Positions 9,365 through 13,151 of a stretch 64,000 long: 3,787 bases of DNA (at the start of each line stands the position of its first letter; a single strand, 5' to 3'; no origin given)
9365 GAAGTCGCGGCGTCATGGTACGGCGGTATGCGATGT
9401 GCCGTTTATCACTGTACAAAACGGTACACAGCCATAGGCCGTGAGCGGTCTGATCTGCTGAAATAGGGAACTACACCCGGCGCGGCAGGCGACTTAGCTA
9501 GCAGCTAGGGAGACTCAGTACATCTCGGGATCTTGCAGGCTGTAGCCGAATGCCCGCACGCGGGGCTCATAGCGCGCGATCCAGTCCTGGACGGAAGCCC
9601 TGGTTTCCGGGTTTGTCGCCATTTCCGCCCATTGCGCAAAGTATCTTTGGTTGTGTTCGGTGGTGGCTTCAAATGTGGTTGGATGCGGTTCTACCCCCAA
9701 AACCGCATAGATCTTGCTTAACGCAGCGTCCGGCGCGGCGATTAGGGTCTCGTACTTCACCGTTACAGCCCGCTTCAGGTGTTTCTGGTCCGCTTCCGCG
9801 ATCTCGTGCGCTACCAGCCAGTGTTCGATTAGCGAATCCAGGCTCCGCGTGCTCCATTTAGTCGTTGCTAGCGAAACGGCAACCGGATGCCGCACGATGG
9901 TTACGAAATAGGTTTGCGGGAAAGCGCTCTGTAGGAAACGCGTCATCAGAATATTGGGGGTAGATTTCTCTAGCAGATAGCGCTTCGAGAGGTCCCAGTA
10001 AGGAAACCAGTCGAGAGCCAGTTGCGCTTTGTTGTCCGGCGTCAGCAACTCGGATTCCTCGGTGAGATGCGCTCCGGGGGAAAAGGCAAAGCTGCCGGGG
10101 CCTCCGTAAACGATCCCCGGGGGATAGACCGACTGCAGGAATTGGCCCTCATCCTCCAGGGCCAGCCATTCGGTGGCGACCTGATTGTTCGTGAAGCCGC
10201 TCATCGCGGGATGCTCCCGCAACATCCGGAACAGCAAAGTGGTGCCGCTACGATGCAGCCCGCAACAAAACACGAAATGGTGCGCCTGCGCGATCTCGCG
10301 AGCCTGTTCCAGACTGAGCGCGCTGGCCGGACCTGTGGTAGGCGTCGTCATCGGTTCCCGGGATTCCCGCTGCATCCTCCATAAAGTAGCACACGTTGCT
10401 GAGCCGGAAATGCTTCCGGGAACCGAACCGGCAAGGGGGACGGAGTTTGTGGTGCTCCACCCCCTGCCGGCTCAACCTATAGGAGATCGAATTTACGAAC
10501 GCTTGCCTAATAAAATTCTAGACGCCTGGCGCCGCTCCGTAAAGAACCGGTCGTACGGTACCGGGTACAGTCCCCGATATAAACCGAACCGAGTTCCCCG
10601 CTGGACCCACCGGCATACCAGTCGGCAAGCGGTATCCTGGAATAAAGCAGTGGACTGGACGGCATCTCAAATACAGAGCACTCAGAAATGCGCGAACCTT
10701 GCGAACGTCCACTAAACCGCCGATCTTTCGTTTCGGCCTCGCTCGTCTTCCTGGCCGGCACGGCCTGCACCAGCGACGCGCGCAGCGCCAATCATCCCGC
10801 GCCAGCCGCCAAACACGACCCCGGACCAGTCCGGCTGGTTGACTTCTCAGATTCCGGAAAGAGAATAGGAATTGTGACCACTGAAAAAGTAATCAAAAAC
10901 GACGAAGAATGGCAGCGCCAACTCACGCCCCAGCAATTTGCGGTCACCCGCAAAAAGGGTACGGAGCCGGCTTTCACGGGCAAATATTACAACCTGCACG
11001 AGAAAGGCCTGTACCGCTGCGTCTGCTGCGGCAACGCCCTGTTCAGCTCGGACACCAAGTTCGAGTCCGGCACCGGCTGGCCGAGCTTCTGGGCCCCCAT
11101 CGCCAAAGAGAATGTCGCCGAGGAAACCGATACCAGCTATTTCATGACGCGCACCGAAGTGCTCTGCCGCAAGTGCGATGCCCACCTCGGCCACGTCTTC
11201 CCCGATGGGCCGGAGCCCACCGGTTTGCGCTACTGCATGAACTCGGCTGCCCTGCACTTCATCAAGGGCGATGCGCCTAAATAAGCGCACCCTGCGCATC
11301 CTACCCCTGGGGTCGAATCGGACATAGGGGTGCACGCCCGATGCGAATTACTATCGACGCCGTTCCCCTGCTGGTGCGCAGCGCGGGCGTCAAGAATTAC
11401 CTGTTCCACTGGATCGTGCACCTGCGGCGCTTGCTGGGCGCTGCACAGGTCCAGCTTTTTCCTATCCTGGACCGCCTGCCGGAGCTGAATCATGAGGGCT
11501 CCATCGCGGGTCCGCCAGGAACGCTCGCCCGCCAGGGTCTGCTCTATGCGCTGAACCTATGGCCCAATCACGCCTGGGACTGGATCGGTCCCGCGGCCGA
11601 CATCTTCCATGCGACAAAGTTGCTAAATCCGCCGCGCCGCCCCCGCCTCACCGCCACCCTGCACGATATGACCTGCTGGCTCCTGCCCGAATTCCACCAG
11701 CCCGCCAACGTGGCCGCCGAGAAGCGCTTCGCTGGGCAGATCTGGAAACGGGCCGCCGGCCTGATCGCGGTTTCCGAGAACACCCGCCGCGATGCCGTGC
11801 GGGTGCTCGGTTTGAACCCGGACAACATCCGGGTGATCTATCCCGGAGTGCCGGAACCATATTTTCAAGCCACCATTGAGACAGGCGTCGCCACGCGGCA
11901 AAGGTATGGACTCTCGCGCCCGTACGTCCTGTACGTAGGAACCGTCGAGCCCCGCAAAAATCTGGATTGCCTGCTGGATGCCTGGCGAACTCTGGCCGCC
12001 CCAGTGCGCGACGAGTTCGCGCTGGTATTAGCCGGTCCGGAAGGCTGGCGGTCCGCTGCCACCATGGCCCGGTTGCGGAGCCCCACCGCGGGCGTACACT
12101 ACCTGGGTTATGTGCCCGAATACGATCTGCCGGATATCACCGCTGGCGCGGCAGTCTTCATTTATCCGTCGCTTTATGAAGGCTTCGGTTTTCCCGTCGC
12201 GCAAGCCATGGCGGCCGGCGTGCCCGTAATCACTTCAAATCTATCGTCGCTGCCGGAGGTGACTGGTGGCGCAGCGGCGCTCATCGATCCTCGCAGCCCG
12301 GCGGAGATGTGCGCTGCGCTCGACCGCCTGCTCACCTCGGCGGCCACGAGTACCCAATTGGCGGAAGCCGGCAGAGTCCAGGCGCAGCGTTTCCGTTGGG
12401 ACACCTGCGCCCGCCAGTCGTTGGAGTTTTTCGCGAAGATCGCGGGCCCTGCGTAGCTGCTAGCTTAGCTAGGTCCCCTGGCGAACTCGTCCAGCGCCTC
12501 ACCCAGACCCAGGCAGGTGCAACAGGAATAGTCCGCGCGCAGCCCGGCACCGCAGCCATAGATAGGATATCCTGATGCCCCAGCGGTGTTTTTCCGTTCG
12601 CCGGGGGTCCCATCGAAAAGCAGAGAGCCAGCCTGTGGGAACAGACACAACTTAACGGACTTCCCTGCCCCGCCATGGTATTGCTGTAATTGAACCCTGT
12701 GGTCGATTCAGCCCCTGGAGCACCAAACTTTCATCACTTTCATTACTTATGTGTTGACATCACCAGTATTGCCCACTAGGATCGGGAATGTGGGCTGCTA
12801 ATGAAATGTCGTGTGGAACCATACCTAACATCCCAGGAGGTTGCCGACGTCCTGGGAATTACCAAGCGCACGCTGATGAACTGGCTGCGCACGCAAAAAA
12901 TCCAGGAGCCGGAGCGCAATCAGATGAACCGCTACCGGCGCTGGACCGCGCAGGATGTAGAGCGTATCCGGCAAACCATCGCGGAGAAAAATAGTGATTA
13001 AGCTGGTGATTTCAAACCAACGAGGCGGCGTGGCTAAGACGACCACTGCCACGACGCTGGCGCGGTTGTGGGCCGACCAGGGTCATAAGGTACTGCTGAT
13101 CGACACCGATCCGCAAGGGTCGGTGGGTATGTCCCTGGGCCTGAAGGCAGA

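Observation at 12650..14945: Excisionase-type HTH + ParA-like ATPase + repeat/wHTH protein: a tightly coupled three-gene partition- or positioning-like operon inside a polysaccharide locus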

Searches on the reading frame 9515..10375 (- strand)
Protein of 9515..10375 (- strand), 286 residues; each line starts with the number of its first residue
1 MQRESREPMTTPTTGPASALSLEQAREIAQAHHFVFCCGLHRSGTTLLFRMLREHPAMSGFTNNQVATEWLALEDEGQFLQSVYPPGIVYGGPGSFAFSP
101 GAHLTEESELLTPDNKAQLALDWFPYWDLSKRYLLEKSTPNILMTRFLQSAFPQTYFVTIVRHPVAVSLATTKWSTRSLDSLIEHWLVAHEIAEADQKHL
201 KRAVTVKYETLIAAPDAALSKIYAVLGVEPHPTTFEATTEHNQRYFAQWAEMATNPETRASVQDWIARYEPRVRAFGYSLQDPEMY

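Call 3: search_protein_families(library=pfam, proteins=[window:9515-10375:-], max_evalue=0.01)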
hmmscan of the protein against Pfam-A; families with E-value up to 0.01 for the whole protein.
window:9515-10375:- (286 aa): 3 families
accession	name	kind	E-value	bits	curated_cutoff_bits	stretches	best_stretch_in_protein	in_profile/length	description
PF13469.12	Sulfotransfer_3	-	3e-24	86.9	27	1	35-229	2-213/216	Sulfotransferase family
PF00685.33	Sulfotransfer_1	-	0.00044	20.2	22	0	35-243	4-196/255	Sulfotransferase domain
PF13376.11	OmdA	-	0.0098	16.3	25.6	0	234-260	21-47/60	Bacteriocin-protection, YdeI or OmpD-Associated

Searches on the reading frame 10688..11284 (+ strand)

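Call 3: search_protein_families(library=pfam, proteins=[window:10688-11284:+], max_evalue=0.01)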
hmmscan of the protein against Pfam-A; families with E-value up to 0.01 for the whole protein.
window:10688-11284:+ (198 aa): 2 families
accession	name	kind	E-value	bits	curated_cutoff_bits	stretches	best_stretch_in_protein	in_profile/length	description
PF01641.26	SelR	-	1.1e-53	180.5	24.9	1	79-192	1-115/116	SelR domain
PF24046.1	At4g08330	-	7.3e-05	23.2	27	1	148-178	69-99/129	At4g08330 beta-tent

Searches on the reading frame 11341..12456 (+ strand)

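Call 3: search_protein_families(library=pfam, proteins=[window:11341-12456:+], max_evalue=0.01)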
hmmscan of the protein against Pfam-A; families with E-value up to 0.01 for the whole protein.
window:11341-12456:+ (371 aa): 5 families
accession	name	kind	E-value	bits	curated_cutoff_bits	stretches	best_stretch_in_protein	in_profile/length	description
PF00534.26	Glycos_transf_1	-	7e-28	97.7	26.4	1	193-345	15-170/172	Glycosyl transferases group 1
PF13692.12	Glyco_trans_1_4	-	1e-27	97.6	27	1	193-332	1-141/142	Glycosyl transferases group 1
PF20706.3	GT4-conflict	-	1.6e-10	40.9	26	1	121-358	130-383/385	Family 4 Glycosyltransferase in conflict systems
PF13439.12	Glyco_transf_4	-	3.3e-10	40.7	28.5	1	77-170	71-166/170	Glycosyltransferase Family 4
PF13524.12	Glyco_trans_1_2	-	1.6e-07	31.8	25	1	221-359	8-141/144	Glycosyl transferase-like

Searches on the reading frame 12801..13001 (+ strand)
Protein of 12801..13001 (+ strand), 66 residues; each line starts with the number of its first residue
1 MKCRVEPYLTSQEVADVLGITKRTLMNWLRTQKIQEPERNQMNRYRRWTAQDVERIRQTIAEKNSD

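Call 3: search_protein_families(library=pfam, proteins=[window:12801-13001:+], max_evalue=0.01)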
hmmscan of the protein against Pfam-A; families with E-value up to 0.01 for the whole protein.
window:12801-13001:+ (66 aa): 6 families
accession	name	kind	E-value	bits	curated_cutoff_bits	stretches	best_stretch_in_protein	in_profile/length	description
PF12728.13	HTH_17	-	5.6e-08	33.4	27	1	8-55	1-45/51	Helix-turn-helix domain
PF13411.12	MerR_1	-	2e-07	31.4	21.6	1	10-59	2-49/69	MerR HTH family regulatory protein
PF00376.29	MerR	-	4e-05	23.8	28.2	1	10-46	1-36/38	MerR family regulatory protein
PF13384.12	HTH_23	-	0.00037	20.7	24.6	1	10-31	19-40/50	Homeodomain-like domain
PF03374.19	ANT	-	0.00092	20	25.3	1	10-43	25-60/108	Phage antirepressor protein KilAC domain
PF13022.12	HTH_Tnp_1_2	-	0.0038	17.8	27.9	1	9-54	27-69/122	Helix-turn-helix of insertion element transposase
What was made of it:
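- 12801..13001 (+): 66-aa MerR/excisionase-type HTH protein. It is collinear with the N-terminal HTH of type Ia ParA proteins but is encoded separately. HTH_17 at 5.6e-8 and MerR_1 at 2e-7 (call 3).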

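Call 5: search_protein_families(library=ncbifam, proteins=[window:12801-13001:+], max_evalue=0.1)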
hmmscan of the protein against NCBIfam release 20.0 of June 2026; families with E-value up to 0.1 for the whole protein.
window:12801-13001:+ (66 aa): 13 families
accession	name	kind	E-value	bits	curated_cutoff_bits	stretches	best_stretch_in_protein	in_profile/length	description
TIGR03453.1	partition_RepA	equivalog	1.1e-05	24.5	348.45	1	9-64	34-88/387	plasmid partitioning protein RepA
TIGR02051.1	MerR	equivalog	9.3e-05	22.7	150.85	1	13-57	4-47/124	mercury resistance transcriptional regulator MerR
TIGR01764.1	excise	domain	0.00011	22.5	28.8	1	8-34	1-27/49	excisionase family DNA-binding protein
NF033518.0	transpos_IS607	equivalog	0.00034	20.2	110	1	12-63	1-50/187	IS607 family transposase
NF050798.1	TF_FtsR_Actino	equivalog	0.001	19.2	150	1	28-61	24-56/223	transcriptional regulator FtsR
NF047542.1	telomere_Tap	equivalog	0.0026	16.5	600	1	4-59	26-79/695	telomere-associated protein Tap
TIGR03879.1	near_KaiC_dom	domain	0.0098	16.3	65.1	1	6-34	33-61/91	probable regulatory domain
NF047375.1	HeatShock_HspR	equivalog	0.012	15.6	105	1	13-59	8-52/92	heat shock protein transcriptional repressor HspR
NF040522.1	VC1465_fam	subfamily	0.013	15.5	70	1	4-31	5-32/111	VC1465 family Xer recombination activation factor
NF033787.1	HTH_BldC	subfamily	0.025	14.4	77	1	8-54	2-46/49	BldC family transcriptional regulator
TIGR02047.1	CadR-PbrR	equivalog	0.031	14.3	151.45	1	13-57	5-48/127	Cd(II)/Pb(II)-responsive transcriptional regulator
NF047737.1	antiphage_MADS1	equivalog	0.039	14.2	80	1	9-34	4-29/49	methylation-associated defense system helix-turn-helix domain-containing protein MAD1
NF052366.1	photon_PedR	equivalog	0.071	13.3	120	1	8-30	17-39/74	photosynthetic electron transport-dependent transcriptional regulator PedR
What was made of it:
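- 12801..13001 (+): It hits positions 34-88 of TIGR03453 RepA (call 5).
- On Initiators with in-gene origins (lambda O, RepA_N): No Rep family hit (calls 3, 5).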

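Call 6: search_protein_families(library=phrogs, proteins=[window:12801-13001:+], max_evalue=0.1)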
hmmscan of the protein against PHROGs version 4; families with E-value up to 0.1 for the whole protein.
window:12801-13001:+ (66 aa): 42 families (the best 25 are shown)
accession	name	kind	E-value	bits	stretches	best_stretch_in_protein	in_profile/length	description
phrog_11671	-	unknown function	5.8e-07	30.7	1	8-58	7-56/146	-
phrog_66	-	integration and excision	8.1e-07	30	1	6-59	91-142/412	excisionase and transcriptional regulator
phrog_4745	-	DNA, RNA and nucleotide metabolism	1.4e-06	29.1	1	5-59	28-86/107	DNA binding protein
phrog_6620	-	integration and excision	1.9e-06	28.6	1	10-59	3-51/201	transposase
phrog_664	-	DNA, RNA and nucleotide metabolism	2.4e-05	25.3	1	9-58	101-153/210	DNA binding protein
phrog_2907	-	integration and excision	8e-05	24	1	8-54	6-55/117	excisionase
phrog_597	-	DNA, RNA and nucleotide metabolism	0.00014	22.9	1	6-55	110-159/200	DNA binding protein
phrog_323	-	transcription regulation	0.00017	22.2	1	8-60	57-109/319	transcriptional regulator, D5-like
phrog_2474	-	transcription regulation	0.00032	21.6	1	5-60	45-99/118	MerR-like transcriptional regulator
phrog_2538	-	head and packaging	0.0004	21.5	1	6-54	16-61/129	terminase small subunit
phrog_14131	-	DNA, RNA and nucleotide metabolism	0.00042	20.5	1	6-64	144-199/351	DNA binding protein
phrog_4691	-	integration and excision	0.00045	21.2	1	9-60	19-68/78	excisionase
phrog_7950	-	transcription regulation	0.00046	21.2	1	9-43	21-53/68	transcriptional repressor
phrog_10045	-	DNA, RNA and nucleotide metabolism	0.00075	20.3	1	8-34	20-46/74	HTH DNA binding protein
phrog_373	-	transcription regulation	0.00086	19.7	1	6-36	97-127/373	anti-repressor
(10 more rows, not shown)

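Call 7: search_protein_families(library=padloc, proteins=[window:12801-13001:+], max_evalue=0.1)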
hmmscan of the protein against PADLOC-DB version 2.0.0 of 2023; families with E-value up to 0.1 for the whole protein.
window:12801-13001:+ (66 aa): 2 families
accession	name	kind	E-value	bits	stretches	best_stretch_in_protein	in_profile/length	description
PDLC04133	mad1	-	6.4e-12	43.6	1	5-59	2-53/60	mads_1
PDLC01865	CARF3--CARF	-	0.048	11.2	1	10-57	163-210/215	-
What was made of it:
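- Tried and rejected: Family searches of gene 3 against Pfam, NCBIfam, PHROGs and PADLOC found nothing (calls 3, 5, 6, 7).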
